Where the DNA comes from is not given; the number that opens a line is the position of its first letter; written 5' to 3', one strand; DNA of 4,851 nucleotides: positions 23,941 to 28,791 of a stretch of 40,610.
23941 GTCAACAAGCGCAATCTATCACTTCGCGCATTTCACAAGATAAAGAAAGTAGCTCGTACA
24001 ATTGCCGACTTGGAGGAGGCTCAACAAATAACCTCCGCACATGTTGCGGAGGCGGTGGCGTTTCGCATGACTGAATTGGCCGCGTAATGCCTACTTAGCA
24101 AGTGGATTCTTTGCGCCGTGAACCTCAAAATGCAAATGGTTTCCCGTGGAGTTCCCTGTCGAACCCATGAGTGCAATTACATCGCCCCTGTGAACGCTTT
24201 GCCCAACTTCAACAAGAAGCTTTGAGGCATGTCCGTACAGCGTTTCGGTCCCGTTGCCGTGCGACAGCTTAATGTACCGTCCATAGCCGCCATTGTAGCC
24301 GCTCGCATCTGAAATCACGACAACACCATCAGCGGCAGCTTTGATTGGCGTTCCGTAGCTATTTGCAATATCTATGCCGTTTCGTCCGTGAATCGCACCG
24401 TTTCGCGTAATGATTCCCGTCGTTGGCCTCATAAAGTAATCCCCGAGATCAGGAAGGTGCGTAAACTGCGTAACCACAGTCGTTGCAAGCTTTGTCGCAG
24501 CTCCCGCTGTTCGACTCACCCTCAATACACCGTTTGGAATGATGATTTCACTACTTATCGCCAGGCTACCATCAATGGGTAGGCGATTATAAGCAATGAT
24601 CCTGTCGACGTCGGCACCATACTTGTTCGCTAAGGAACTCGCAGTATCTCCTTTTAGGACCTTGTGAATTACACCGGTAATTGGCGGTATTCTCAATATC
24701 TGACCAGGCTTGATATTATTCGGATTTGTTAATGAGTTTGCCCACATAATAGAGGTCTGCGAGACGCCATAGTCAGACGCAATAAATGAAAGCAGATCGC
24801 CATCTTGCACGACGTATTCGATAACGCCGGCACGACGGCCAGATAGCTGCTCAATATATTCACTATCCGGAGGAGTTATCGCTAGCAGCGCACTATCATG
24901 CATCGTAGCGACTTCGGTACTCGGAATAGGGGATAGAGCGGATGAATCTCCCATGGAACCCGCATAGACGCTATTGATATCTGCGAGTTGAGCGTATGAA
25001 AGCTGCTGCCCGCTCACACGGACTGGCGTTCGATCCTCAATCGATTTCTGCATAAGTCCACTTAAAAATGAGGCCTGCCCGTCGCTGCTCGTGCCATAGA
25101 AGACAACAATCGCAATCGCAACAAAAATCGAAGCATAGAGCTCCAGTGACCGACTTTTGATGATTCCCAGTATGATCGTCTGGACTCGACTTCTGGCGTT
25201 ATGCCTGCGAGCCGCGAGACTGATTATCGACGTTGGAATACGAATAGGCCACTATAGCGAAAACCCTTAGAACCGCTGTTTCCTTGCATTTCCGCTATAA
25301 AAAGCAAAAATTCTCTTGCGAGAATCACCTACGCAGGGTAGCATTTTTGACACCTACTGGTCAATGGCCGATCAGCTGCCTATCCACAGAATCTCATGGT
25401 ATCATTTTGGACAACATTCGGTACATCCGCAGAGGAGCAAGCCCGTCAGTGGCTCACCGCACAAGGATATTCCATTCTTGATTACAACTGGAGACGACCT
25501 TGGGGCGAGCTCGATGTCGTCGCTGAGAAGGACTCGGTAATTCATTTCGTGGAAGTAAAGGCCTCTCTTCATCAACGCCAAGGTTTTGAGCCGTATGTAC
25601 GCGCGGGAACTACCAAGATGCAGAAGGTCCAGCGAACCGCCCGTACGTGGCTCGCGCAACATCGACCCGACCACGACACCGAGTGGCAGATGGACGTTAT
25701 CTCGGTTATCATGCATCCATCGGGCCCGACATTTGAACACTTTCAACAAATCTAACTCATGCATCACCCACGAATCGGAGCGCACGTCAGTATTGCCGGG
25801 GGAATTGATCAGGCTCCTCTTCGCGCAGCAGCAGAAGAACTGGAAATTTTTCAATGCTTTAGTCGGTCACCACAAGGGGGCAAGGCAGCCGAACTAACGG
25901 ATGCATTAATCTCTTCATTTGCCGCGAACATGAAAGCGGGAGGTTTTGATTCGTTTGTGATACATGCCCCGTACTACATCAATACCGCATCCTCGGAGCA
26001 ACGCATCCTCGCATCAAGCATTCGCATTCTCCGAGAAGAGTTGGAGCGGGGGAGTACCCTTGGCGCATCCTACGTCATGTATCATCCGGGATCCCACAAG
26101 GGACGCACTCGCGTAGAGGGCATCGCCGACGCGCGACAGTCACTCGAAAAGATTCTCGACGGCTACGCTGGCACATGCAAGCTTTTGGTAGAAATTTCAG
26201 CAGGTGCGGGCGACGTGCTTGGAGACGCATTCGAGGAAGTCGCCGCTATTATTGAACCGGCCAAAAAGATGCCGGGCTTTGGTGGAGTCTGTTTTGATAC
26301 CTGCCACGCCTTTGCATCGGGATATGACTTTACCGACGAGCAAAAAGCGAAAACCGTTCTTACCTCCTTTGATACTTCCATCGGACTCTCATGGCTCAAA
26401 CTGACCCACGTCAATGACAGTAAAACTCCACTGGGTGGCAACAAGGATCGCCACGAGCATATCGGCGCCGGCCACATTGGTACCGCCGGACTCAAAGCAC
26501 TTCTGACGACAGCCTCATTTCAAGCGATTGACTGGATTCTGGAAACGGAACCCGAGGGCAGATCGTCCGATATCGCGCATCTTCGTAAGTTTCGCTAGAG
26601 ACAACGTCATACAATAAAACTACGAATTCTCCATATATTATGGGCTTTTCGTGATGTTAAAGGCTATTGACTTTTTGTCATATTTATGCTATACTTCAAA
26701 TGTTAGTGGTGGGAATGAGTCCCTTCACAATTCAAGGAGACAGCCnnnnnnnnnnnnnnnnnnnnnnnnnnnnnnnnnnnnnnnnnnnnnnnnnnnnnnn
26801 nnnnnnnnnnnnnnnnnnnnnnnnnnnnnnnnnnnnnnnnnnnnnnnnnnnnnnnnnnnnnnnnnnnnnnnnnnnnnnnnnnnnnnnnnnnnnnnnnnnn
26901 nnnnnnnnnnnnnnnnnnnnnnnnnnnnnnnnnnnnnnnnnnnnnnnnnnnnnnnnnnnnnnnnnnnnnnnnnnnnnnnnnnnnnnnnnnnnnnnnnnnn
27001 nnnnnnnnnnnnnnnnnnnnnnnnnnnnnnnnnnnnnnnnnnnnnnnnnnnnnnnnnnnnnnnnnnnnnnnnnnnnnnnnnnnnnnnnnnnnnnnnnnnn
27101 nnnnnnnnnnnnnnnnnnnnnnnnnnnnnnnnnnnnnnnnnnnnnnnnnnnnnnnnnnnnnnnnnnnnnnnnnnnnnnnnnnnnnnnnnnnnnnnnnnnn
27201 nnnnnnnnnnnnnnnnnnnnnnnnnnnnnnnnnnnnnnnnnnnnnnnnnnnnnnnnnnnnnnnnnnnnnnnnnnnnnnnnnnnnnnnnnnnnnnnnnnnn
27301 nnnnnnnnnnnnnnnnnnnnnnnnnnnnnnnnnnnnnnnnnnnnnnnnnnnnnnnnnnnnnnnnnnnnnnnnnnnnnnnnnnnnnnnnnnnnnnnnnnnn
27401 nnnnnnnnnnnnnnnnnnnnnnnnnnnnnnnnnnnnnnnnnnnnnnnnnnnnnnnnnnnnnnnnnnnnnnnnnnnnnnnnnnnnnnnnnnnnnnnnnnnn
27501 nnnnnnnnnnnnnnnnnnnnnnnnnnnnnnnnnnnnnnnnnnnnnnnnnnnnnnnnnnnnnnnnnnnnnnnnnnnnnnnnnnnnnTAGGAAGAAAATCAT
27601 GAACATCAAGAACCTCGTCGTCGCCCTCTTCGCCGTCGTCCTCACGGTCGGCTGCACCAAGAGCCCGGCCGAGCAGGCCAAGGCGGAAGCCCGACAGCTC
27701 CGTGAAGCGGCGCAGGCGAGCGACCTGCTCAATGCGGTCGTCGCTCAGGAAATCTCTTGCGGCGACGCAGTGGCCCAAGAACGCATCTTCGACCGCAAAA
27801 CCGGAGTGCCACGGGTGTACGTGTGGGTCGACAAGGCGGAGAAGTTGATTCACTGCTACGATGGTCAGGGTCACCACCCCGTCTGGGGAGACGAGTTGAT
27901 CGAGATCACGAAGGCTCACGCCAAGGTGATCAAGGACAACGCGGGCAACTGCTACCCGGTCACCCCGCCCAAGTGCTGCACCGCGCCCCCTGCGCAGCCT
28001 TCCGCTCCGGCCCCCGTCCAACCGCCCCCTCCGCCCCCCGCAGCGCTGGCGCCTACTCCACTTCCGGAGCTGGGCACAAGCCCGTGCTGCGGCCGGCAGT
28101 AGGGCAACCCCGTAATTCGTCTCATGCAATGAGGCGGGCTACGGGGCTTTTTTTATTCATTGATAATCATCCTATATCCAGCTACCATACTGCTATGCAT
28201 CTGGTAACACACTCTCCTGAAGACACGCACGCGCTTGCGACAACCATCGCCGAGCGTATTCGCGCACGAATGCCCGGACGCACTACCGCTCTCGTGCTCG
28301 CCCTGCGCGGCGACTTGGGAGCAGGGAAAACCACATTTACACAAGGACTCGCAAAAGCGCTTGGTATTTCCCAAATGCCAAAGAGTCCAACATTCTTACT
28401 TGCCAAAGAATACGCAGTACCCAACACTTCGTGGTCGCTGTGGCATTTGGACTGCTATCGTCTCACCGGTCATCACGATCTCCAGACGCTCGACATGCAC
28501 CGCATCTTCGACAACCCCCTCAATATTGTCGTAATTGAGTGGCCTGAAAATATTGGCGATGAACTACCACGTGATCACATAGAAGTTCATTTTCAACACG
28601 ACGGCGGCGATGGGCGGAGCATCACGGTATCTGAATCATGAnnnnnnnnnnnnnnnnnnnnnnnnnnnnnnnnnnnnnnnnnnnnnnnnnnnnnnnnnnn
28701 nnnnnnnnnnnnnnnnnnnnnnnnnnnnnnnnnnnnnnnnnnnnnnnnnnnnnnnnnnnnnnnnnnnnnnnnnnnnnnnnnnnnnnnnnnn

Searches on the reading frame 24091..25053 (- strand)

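Call 93: search_protein_families(library=pfam, proteins=[window:24091-25053:-], max_evalue=0.001)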
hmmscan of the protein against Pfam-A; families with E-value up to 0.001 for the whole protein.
window:24091-25053:- (320 aa): 3 families
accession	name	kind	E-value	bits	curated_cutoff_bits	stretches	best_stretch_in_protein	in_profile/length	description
PF01551.29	Peptidase_M23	-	2.9e-31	107.9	28.7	1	224-317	3-93/96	Peptidase family M23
PF01476.26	LysM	-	4.8e-23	81.3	20.9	2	80-123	1-43/43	LysM domain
PF23473.1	LysM3_LYK4_5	-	3.4e-09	37.1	29.3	1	79-116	4-40/48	LYK4/5 LysM3 domain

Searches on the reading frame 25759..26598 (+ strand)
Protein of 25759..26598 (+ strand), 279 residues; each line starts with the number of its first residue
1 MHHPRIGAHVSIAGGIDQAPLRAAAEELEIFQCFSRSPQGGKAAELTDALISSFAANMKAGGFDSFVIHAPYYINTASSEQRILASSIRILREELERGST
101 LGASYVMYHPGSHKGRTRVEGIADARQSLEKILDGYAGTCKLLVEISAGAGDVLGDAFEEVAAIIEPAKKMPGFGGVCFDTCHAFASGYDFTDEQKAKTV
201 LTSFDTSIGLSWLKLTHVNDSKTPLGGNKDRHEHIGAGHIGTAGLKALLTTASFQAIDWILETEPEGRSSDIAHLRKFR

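Call 94: search_protein_families(library=pfam, proteins=[window:25759-26598:+], max_evalue=0.001)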
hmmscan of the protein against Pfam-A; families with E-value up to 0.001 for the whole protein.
window:25759-26598:+ (279 aa): 1 family
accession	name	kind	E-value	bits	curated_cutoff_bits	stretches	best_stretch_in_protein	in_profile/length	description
PF01261.30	AP_endonuc_2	-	9.4e-38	130.8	31.1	1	27-276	8-247/249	Xylose isomerase-like TIM barrel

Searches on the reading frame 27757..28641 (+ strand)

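Call 94: search_protein_families(library=pfam, proteins=[window:27757-28641:+], max_evalue=0.001)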
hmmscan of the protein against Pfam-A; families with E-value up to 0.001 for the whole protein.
window:27757-28641:+ (294 aa): 1 family
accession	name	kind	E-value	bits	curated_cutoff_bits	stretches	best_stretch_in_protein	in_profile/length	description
PF02367.23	TsaE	-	2.4e-33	115.2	26.6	1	152-287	2-126/128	Threonylcarbamoyl adenosine biosynthesis protein TsaE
